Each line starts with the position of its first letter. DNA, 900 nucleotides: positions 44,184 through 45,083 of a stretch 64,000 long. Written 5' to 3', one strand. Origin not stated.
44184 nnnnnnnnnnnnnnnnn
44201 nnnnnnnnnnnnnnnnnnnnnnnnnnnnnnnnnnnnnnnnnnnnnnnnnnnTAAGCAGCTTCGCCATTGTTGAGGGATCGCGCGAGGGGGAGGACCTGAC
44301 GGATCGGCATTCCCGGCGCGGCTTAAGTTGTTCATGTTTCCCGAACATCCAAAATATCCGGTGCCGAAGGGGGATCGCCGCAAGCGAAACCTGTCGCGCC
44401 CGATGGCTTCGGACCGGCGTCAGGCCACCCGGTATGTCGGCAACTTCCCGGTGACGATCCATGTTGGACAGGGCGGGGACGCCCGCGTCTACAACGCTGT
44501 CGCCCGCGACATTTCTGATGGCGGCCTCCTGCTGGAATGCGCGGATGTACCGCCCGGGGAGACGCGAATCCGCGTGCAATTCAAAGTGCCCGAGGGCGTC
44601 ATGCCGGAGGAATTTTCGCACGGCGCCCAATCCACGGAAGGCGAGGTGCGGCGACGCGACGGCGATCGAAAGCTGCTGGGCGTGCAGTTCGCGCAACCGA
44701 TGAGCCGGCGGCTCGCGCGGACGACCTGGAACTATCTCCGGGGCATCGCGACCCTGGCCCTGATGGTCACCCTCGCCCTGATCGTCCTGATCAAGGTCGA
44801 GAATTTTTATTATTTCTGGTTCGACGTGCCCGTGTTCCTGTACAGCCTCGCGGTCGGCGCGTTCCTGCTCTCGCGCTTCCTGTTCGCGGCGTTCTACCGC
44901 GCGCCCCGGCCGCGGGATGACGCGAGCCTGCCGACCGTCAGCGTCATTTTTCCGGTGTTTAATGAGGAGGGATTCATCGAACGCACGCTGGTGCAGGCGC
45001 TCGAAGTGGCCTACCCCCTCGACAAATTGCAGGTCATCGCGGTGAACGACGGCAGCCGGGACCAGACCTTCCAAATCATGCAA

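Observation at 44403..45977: PilZ domain fused to the N-terminus of a processive GT2 synthase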

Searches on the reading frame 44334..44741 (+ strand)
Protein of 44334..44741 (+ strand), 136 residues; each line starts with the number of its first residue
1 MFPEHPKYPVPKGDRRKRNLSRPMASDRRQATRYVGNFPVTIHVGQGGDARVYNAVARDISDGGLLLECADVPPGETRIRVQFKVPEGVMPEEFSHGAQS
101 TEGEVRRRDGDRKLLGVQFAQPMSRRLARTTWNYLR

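Call 65: search_solved_structures(query=A4, max_evalue=1, show_alignments=4)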
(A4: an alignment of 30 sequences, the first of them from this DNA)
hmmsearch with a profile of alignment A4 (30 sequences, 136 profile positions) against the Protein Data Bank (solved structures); distinct sequences matched with E-value up to 1: 2.
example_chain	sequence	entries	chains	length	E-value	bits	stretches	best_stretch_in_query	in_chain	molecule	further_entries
5vx6_A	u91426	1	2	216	0.12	15.4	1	22-108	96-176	Uncharacterized protein YpfA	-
2x9q_A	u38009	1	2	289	0.94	12.5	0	57-118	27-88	CYCLODIPEPTIDE SYNTHETASE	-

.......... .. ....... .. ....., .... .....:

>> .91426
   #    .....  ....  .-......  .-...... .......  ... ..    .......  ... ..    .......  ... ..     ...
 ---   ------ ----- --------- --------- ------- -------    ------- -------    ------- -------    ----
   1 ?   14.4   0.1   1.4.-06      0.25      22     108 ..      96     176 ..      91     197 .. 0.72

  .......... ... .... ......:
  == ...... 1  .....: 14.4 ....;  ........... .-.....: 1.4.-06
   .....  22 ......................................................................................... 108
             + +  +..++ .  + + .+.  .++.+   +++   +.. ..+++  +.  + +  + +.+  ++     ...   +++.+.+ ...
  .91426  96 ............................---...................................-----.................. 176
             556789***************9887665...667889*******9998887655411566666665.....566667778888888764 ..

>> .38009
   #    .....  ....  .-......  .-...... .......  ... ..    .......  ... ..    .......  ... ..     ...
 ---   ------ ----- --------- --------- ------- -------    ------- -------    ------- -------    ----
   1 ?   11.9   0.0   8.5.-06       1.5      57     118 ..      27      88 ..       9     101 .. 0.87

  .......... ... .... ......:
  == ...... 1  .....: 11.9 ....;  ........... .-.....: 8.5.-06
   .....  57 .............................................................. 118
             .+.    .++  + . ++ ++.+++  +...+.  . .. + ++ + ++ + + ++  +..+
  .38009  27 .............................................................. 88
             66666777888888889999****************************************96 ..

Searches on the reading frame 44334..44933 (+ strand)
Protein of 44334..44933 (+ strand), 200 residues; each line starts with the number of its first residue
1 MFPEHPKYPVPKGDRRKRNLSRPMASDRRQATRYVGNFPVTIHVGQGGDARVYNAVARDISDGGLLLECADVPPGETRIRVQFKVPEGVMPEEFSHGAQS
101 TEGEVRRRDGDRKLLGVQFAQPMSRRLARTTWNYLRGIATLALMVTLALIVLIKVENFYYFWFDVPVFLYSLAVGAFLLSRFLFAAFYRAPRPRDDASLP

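Call 35: search_protein_representatives(protein=window:44334-44933:+)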
Query: 200 residues. Proteins with E-value up to 0.001 (for the whole library): 96; up to 1e-10: 35; up to 1e-30: 5. The best 96 are listed.
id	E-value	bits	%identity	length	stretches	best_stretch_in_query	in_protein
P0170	2.1e-60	220.6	55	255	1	5-194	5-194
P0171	2.2e-56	207.4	50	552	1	7-200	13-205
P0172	3.6e-42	161.0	57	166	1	6-141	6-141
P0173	6.3e-32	127.6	39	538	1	11-196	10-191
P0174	1.1e-31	126.8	50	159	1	7-135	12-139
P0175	7.7e-29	117.5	42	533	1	24-191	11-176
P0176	1.2e-26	110.3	40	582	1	9-194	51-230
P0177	8.6e-26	107.6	46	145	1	8-128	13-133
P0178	4.4e-18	82.4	41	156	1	22-145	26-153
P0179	1.1e-17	81.1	52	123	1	7-97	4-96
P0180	3.1e-17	79.6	33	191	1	23-193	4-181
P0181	8.4e-16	74.9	31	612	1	3-190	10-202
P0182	8.6e-16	74.9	33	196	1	3-184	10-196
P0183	3.0e-15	73.1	37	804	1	20-147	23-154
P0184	8.6e-15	71.6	60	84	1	138-197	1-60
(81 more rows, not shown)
